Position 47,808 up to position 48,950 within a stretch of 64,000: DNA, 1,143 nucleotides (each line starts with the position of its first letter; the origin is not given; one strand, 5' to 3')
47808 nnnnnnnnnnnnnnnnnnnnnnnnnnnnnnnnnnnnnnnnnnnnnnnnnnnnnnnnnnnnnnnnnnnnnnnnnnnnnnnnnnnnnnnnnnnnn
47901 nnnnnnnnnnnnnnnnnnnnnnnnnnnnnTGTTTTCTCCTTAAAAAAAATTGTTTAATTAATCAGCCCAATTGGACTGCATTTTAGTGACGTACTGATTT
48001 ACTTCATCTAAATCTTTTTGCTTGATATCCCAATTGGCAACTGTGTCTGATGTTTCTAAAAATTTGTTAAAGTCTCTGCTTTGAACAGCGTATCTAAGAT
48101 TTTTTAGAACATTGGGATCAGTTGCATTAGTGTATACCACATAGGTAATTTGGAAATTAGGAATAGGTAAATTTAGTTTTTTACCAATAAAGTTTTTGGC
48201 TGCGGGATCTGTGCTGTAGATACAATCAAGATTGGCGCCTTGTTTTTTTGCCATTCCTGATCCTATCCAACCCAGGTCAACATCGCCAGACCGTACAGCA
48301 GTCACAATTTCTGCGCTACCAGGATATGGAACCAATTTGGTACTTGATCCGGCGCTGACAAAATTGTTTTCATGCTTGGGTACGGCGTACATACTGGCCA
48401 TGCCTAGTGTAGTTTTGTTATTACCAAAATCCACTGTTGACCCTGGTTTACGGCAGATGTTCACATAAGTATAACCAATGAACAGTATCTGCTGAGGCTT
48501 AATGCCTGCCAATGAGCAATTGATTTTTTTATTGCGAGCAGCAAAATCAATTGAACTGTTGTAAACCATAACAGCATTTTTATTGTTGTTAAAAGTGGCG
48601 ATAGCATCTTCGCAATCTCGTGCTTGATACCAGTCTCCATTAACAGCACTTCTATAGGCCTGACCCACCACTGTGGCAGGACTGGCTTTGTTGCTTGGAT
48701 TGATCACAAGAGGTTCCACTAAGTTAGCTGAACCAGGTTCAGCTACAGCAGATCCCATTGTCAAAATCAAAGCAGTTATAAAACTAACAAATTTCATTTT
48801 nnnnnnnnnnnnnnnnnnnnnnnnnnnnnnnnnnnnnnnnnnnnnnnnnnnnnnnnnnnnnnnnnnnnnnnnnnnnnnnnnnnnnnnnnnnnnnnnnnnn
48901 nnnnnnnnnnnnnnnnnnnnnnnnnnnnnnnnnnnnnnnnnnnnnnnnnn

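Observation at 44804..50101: Nutrient-uptake island: phosphate porin plus PstS operon and TctC/TctA transporter genes with a small OMP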

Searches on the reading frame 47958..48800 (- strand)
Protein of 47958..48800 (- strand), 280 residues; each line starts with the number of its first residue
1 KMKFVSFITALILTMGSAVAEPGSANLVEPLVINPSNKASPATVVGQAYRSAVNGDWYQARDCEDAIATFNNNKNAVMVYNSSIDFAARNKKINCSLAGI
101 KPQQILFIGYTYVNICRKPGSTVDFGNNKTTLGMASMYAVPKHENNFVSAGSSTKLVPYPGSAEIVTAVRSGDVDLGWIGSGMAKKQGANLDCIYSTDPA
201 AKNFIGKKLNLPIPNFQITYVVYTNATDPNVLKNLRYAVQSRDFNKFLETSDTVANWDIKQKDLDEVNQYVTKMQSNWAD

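Call 3: search_protein_families(library=pfam, proteins=[window:47958-48800:-], max_evalue=0.1)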
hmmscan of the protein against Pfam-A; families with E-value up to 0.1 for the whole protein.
window:47958-48800:- (280 aa): 0 families

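Call 4: search_protein_families(library=ncbifam, proteins=[window:47958-48800:-], max_evalue=0.1)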
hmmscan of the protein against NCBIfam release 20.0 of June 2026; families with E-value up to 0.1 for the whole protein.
window:47958-48800:- (280 aa): 0 families

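Call 20: find_related_loci(query=window:47958-48797:-, collection=viral_contigs, flank=8000)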
Query window:47958-48797:- (279 aa) in viral_contigs; peptide patterns used: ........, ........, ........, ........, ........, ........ (x = any residue, [..] = any of these).
13 stretches matched a pattern, but none encodes a relative of the query by tblastn (E <= 1e-3).

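Call 22: find_homologous_proteins(query=window:47958-48797:-, max_evalue=0.001)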
Query window:47958-48797:- (279 aa): 74 proteins with E <= 0.001 among 707 candidates.
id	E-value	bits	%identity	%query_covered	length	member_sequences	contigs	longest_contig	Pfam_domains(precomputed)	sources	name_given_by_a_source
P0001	1.0e-173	594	94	100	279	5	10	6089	-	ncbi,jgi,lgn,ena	jgi:hypothetical protein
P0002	1.8e-167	574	90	100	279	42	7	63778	-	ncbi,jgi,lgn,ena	jgi:hypothetical protein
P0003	3.0e-163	560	86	100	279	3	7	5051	-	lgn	-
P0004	8.7e-163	558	87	100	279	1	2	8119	-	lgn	-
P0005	1.5e-162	557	87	100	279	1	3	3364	-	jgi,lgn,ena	jgi:hypothetical protein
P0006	6.5e-162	555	87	100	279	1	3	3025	-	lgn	-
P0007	3.0e-161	553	87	100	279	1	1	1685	-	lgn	-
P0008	2.6e-159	547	85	100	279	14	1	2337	-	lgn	-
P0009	5.8e-125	434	73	90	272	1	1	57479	-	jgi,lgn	-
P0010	1.2e-124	433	67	100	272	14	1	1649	-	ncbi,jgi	jgi:hypothetical protein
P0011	4.1e-117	409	63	100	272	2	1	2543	-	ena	-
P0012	7.9e-117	408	65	100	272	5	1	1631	-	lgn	-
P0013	6.0e-116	405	68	89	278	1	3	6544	-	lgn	-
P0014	3.3e-114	399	66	90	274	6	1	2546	-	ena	-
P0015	7.1e-92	326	55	89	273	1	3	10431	-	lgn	-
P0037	1.8e-67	246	47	89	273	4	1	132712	-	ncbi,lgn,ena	-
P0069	1.2e-37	148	35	89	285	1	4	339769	-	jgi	jgi:hypothetical protein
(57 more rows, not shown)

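Call 24: find_encoding_contigs(protein=P0069, flank=8000, max_places=2)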
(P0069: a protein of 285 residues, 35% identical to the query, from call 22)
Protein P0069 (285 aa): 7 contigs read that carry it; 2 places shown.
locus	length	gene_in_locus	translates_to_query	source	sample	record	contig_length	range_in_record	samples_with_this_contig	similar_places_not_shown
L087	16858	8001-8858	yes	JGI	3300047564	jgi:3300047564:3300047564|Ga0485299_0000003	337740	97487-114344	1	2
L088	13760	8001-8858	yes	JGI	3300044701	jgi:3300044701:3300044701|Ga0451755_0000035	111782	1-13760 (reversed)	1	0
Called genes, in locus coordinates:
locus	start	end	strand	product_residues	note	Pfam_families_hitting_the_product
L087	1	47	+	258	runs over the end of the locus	PF00182:Glyco_hydro_19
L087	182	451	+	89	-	-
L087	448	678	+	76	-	-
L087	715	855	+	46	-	-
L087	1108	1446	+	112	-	-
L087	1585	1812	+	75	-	-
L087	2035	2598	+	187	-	PF00578:AhpC-TSA, PF08534:Redoxin, PF10417:1-cysPrx_C (faint)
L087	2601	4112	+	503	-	PF00890:FAD_binding_2 (faint), PF13192:Thioredoxin_3, PF01134:GIDA (faint), PF01266:DAO (faint), PF07992:Pyr_redox_2, PF12831:FAD_oxidored (weak), PF13738:Pyr_redox_3, PF00070:Pyr_redox, +1 more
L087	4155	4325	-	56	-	-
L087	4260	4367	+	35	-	-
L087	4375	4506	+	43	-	-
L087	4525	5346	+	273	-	-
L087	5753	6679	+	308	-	-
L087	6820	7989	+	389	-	PF01970:TctA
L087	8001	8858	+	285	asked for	-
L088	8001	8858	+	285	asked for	-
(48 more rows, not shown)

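Call 25: find_encoding_contigs(protein=P0037, flank=8000, max_places=2)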
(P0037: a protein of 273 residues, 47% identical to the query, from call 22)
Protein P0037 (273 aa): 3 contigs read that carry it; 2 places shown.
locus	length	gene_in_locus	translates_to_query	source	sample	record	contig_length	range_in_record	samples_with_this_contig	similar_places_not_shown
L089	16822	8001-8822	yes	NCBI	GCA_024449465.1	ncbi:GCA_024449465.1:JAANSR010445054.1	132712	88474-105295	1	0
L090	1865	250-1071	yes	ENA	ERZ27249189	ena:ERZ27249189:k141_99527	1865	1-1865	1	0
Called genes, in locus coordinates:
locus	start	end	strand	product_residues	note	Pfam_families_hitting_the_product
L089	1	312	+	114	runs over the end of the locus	-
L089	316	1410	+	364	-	-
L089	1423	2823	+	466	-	-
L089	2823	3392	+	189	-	-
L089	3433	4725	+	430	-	-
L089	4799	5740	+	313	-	PF03480:DctP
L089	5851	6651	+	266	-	-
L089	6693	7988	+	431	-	PF01970:TctA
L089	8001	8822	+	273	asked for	-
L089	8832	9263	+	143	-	-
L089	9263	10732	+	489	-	-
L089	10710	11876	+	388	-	PF04055:Radical_SAM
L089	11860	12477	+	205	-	-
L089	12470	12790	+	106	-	-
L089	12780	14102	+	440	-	PF04055:Radical_SAM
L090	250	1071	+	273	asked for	-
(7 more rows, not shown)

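Call 27: search_solved_structures(query=A1, max_evalue=10, show_alignments=2)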
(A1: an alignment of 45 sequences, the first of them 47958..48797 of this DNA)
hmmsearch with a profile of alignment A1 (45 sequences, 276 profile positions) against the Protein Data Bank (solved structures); distinct sequences matched with E-value up to 10: 3.
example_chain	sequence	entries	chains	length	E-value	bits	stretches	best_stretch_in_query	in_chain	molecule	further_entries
8k7n_A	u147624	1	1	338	0.064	15.6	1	130-173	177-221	Ferric iron ABC transporter, iron-binding protein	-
3sjq_C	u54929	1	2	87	0.77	12.1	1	199-265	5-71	Small conductance calcium-activated potassium channel protein 2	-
2zxx_A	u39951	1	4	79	1.5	11.1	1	224-271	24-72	Geminin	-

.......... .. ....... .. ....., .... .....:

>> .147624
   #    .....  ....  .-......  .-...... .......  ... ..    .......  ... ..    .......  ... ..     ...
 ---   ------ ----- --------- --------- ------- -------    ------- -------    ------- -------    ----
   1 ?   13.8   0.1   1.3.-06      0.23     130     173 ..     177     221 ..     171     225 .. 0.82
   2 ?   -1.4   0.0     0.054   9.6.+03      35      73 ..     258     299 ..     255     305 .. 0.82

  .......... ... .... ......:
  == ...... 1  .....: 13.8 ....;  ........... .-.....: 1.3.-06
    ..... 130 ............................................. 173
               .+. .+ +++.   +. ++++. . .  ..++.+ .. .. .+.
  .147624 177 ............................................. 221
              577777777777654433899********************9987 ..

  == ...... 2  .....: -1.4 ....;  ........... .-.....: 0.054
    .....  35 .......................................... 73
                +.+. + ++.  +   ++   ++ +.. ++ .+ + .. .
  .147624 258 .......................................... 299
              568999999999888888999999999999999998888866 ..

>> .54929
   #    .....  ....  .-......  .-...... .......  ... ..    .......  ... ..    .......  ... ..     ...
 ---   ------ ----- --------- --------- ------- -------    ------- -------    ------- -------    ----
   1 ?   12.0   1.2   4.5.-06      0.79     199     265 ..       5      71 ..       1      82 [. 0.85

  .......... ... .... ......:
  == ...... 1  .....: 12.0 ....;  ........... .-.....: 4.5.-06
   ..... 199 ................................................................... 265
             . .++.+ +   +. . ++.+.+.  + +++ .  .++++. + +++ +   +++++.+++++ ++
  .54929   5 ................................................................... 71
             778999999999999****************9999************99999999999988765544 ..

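Call 36: predict_structure(alignment_id=A1)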
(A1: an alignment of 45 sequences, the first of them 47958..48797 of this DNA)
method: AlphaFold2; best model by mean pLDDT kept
length: 279 residues; sequences in the alignment: 45
mean_pLDDT: 90.7   pTM: 0.85
mean pLDDT of the five models: 90.7, 90.7, 90.4, 89.9, 89.7
residues with pLDDT >= 90: 238; 70-90: 16; 50-70: 6; < 50: 19
segments of 3 or more residues with pLDDT < 50: 1-17
pLDDT, mean of each block of 10 residues (from residue 1): 38 44 73 89 94 96 96 97 92 93 97 98 94 95 97 96 96 97 95 98 98 97 96 94 93 96 97 94
secondary structure, 60 per line:
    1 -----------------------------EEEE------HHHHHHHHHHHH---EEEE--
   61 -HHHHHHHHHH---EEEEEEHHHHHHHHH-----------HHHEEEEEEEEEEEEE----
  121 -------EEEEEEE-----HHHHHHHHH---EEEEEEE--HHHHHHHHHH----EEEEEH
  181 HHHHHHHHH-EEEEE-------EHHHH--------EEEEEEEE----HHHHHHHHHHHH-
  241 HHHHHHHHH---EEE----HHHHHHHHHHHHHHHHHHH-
elements in order: E30-33 H40-51 E55-58 H62-71 E75-80 H81-89 E104-116 E128-134 H140-148 E152-158 H161-170 E175-179 H180-189 E191-195 H204-207 E216-223 H228-239 H241-249 E253-255 H260-278

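Call 40: fold_search(model_id=the predicted structure, library=pdb)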
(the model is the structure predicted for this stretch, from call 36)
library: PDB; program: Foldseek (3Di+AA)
matches with E <= 10: 945; with E <= 0.001: 341
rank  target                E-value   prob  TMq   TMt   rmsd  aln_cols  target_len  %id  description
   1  4x9t                  2.2e-12  1.00  0.59  0.57   5.8       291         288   13  Crystal structure of a TctC solute binding protein from Polaromonas (Bpro_3516, Target EFI-510338), no ligand (released 2014-12-24)
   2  2qpq_A                8.4e-11  1.00  0.64  0.61   5.4       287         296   13  Structure of Bug27 from Bordetella pertussis (released 2007-08-21)
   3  6hke_C                1.0e-10  1.00  0.59  0.56   5.7       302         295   10  MatC (Rpa3494) from Rhodopseudomonas palustris with bound malate (released 2018-12-05)
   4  7ndr_C                1.5e-10  1.00  0.59  0.57   6.1       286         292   14  Crystal structure of TphC in an open conformation (released 2021-11-03)
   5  7ndr_B                1.8e-10  1.00  0.61  0.59   5.5       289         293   13  Crystal structure of TphC in an open conformation (released 2021-11-03)
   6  6hke_A                3.3e-10  1.00  0.55  0.52   6.3       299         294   11  MatC (Rpa3494) from Rhodopseudomonas palustris with bound malate (released 2018-12-05)
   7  7ndr_A                5.4e-10  1.00  0.60  0.58   5.5       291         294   14  Crystal structure of TphC in an open conformation (released 2021-11-03)
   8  8hka                  8.4e-10  1.00  0.65  0.61   5.1       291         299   12  TPA bound-form of Periplasmic terephthalate binding protein (TBP) from Ideonella sakaiensis (released 2023-06-21)
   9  8hk9_A                1.3e-09  1.00  0.59  0.57   5.8       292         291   14  Apo-form of Periplasmic terephthalate binding protein (TBP) from Ideonella sakaiensis (released 2023-06-21)
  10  2dvz                  1.9e-09  1.00  0.63  0.59   5.2       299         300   14  Structure of a periplasmic transporter (released 2006-11-07)
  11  7nds                  1.9e-09  1.00  0.61  0.58   5.8       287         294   15  Crystal structure of TphC in a closed conformation (released 2021-11-03)
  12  2f5x_A                2.4e-09  1.00  0.60  0.57   5.4       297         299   12  Structure of periplasmic binding protein BugD (released 2006-01-24)
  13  2qpq_B                2.7e-09  1.00  0.59  0.57   5.8       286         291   14  Structure of Bug27 from Bordetella pertussis (released 2007-08-21)
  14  8hkb                  2.0e-08  1.00  0.61  0.57   5.6       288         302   11  TPA bound-form of Periplasmic terephthalate binding protein (TBP) from Ideonella sakaiensis mutant K184D (released 2023-06-21)
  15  5ub3_A                5.7e-08  1.00  0.47  0.48   6.8       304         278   10  XAC2383 from Xanthomonas citri bound to chloride ion (released 2018-01-10)
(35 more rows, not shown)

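Call 42: find_related_loci(query=A1, collection=genome_contigs, flank=6000)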
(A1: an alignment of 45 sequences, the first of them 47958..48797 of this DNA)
Query A1 (279 aa) in genome_contigs; peptide patterns used: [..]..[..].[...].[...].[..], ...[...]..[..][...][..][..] (x = any residue, [..] = any of these).
36 stretches matched a pattern; 1 encode a relative of the query (tblastn E <= 1e-3); 1 distinct loci.
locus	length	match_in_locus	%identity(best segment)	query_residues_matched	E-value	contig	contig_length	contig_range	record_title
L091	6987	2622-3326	36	31-259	3e-40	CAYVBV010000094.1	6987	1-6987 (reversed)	MAG TPA_asm: uncultured Polynucleobacter sp. isolate SRP069133_co1_329 genome assembly, contig: NODE_13154_length_6987_c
